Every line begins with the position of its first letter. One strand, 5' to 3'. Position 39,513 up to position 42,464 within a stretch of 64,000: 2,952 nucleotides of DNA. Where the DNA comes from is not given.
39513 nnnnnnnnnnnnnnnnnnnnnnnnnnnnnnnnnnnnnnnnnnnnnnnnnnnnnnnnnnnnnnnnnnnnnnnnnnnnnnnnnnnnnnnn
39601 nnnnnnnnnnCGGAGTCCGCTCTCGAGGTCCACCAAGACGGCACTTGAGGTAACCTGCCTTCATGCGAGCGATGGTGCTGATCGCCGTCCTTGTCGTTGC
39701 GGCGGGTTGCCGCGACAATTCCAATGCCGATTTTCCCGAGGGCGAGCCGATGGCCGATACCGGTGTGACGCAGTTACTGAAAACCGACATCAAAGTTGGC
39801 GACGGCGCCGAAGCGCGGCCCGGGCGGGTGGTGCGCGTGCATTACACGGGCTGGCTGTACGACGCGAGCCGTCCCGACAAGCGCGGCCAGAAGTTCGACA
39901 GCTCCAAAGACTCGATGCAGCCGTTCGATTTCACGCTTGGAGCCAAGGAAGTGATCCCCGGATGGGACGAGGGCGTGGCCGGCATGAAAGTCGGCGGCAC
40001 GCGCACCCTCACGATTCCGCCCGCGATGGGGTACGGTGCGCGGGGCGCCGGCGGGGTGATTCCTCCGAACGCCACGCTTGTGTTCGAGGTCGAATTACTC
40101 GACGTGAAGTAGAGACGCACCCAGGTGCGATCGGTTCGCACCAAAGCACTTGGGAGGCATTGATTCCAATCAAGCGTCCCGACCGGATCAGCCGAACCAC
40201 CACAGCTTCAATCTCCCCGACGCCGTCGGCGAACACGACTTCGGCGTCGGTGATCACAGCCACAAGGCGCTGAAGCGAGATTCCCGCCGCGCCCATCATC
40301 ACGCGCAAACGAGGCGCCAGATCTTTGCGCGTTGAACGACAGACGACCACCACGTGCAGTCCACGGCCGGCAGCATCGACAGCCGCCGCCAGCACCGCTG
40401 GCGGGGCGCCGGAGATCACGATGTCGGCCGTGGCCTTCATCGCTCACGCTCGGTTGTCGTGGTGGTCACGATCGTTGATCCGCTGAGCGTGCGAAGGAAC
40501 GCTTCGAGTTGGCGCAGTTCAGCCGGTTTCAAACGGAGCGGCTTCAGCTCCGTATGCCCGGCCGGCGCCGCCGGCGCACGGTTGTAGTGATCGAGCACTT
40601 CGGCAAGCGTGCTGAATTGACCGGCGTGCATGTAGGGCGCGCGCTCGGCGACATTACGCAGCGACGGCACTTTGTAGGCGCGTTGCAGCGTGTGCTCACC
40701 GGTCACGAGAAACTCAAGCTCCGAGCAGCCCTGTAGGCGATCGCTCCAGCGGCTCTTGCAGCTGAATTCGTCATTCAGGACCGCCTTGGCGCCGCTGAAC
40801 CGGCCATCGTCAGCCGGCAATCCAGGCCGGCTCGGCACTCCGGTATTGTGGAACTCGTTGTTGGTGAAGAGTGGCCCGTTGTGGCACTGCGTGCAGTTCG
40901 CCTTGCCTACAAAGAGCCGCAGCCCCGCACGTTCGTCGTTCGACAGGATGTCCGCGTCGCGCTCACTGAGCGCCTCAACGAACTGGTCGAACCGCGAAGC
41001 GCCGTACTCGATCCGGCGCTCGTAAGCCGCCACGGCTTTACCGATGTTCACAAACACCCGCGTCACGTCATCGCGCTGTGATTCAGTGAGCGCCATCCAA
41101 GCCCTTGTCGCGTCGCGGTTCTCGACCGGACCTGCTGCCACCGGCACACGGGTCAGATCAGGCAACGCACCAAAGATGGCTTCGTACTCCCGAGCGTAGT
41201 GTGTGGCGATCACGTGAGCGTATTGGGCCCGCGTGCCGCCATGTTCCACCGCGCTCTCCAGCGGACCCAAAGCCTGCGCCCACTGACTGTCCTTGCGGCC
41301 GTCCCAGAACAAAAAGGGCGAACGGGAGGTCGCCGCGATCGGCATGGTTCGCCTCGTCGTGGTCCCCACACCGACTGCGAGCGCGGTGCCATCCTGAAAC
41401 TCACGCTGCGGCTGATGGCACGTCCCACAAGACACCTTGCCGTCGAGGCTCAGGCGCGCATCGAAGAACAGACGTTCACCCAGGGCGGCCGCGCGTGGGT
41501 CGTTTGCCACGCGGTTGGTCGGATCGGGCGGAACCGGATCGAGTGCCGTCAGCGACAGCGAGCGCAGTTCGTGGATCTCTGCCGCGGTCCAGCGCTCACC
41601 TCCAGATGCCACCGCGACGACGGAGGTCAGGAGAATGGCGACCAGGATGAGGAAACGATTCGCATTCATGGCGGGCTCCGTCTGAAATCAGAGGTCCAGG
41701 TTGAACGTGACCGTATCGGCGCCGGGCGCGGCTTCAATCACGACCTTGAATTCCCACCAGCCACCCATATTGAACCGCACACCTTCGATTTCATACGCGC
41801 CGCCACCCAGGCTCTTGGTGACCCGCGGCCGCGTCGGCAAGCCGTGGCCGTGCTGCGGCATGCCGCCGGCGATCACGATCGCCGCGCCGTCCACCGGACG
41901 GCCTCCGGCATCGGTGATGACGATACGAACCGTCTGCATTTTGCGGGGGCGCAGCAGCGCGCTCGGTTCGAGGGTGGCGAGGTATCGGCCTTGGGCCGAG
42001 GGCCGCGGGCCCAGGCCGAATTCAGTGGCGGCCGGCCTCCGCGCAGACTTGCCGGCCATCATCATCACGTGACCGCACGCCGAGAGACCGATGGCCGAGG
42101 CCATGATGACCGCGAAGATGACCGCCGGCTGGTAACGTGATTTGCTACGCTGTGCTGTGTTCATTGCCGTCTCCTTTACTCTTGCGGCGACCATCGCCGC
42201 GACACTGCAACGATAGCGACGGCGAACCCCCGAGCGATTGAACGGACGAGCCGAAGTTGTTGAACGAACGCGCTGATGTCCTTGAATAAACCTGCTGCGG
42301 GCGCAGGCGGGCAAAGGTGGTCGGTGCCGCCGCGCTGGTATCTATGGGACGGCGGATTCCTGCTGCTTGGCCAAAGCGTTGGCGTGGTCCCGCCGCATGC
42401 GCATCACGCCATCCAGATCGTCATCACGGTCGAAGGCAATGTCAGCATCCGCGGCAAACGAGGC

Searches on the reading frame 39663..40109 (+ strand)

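Call 31: search_protein_families(library=pfam, proteins=[window:39663-40109:+], max_evalue=0.00001)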
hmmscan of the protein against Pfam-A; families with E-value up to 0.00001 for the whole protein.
window:39663-40109:+ (149 aa): 1 family
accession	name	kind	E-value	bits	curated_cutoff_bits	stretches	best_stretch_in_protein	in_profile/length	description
PF00254.34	FKBP_C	-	9.4e-35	119.3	21.1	1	50-146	3-94/94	FKBP-type peptidyl-prolyl cis-trans isomerase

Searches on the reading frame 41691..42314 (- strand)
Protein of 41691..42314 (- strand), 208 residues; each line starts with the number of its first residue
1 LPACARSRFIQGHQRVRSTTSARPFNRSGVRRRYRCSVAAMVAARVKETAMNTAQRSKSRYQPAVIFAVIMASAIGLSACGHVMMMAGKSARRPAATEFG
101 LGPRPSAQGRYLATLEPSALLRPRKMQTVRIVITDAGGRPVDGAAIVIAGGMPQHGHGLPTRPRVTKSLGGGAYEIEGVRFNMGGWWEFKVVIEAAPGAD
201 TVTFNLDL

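Call 32: search_protein_families(library=pfam, proteins=[window:41691-42314:-], max_evalue=0.00001)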
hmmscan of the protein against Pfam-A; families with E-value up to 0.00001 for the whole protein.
window:41691-42314:- (208 aa): 1 family
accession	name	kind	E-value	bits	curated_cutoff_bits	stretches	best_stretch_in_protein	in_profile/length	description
PF13115.11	YtkA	-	5.1e-12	46.7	25.9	1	125-191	20-84/85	YtkA-like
